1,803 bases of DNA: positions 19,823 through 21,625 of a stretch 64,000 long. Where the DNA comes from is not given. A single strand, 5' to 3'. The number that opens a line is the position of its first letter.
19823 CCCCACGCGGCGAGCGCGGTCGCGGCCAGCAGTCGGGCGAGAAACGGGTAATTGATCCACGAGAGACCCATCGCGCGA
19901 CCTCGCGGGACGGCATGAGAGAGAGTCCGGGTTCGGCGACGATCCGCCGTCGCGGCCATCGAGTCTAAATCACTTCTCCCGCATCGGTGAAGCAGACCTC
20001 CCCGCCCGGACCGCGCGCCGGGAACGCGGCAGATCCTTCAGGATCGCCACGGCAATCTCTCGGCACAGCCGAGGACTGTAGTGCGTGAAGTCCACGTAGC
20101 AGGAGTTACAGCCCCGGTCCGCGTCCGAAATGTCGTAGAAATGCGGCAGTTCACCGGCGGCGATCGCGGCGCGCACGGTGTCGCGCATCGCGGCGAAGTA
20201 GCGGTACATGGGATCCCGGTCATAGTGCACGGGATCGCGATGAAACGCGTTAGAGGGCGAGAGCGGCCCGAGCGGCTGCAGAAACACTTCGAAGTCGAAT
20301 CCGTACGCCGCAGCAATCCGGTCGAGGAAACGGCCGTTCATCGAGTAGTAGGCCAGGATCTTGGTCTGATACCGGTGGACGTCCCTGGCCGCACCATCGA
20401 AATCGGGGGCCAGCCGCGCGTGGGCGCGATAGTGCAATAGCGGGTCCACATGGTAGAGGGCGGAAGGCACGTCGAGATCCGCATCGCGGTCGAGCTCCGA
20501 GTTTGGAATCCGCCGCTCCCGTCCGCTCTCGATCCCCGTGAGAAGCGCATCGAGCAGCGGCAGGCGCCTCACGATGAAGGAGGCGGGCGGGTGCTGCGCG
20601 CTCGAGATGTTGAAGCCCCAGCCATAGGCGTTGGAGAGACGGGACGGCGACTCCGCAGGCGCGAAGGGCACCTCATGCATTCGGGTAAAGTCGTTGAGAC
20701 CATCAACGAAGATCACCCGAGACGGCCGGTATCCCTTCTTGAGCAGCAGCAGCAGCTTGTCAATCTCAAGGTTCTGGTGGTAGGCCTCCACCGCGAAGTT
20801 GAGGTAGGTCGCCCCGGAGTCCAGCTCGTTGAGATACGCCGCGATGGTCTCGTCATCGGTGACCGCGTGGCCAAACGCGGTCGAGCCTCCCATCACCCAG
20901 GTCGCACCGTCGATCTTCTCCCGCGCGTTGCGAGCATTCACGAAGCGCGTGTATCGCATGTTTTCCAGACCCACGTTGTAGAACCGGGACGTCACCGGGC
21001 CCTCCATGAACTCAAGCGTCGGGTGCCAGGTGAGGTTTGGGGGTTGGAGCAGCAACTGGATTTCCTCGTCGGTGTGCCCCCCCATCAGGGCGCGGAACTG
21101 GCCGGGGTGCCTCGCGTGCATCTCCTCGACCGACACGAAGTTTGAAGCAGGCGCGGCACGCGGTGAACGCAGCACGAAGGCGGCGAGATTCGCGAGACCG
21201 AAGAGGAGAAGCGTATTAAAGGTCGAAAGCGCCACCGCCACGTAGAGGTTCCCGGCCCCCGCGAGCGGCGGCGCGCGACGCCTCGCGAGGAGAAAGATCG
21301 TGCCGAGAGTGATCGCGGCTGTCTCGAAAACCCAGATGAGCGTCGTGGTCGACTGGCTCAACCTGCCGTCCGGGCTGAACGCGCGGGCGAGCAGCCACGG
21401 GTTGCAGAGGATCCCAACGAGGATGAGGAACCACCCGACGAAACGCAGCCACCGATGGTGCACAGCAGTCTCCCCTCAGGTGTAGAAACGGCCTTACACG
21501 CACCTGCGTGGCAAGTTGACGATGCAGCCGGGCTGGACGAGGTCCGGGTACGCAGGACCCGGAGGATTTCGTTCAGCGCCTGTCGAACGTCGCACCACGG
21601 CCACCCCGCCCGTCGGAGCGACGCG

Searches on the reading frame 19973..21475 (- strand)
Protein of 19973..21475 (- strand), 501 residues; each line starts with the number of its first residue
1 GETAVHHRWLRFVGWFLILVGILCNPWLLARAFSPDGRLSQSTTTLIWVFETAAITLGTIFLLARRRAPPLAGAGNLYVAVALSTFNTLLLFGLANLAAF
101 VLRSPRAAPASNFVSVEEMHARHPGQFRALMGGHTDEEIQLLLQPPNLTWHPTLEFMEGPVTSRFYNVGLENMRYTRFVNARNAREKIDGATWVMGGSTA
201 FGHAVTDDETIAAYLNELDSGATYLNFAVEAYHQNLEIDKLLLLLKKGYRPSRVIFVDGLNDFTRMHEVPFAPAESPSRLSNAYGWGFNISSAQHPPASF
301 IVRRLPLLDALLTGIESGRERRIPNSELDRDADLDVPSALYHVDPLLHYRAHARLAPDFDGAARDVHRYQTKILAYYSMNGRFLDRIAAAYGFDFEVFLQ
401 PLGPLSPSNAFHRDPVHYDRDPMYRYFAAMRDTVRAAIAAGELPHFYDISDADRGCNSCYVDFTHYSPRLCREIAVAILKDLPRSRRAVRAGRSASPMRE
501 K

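Call 11: search_protein_families(library=pfam, proteins=[window:19973-21475:-], max_evalue=0.0001)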
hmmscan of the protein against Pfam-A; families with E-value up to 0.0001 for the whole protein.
window:19973-21475:- (501 aa): 0 families

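Call 40: search_protein_families(library=ncbifam, proteins=[window:19973-21475:-], max_evalue=0.001)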
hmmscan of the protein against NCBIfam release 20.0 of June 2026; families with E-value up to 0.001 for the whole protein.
window:19973-21475:- (501 aa): 1 family
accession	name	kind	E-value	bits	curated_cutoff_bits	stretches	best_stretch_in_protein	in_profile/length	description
NF047474.1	GDSL_LA_2486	hypoth_equivalog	0.00081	18.7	300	0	173-229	70-128/326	LA_2486 family SGNH/GDSL-type esterase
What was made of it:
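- Checked: The third proposed SGNH (19973-21475) has only a sub-threshold hit (call 40).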

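Call 66: search_protein_families(library=pfam, proteins=[window:19973-21475:-], max_evalue=1)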
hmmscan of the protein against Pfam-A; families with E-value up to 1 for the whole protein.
window:19973-21475:- (501 aa): 2 families
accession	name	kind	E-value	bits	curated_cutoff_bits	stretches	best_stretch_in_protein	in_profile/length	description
PF07787.17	TMEM43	-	0.35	10.6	23.3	1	3-60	181-241/250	Transmembrane protein 43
PF07589.16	PEP-CTERM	-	0.42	11.2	20.7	0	88-106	7-23/24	PEP-CTERM motif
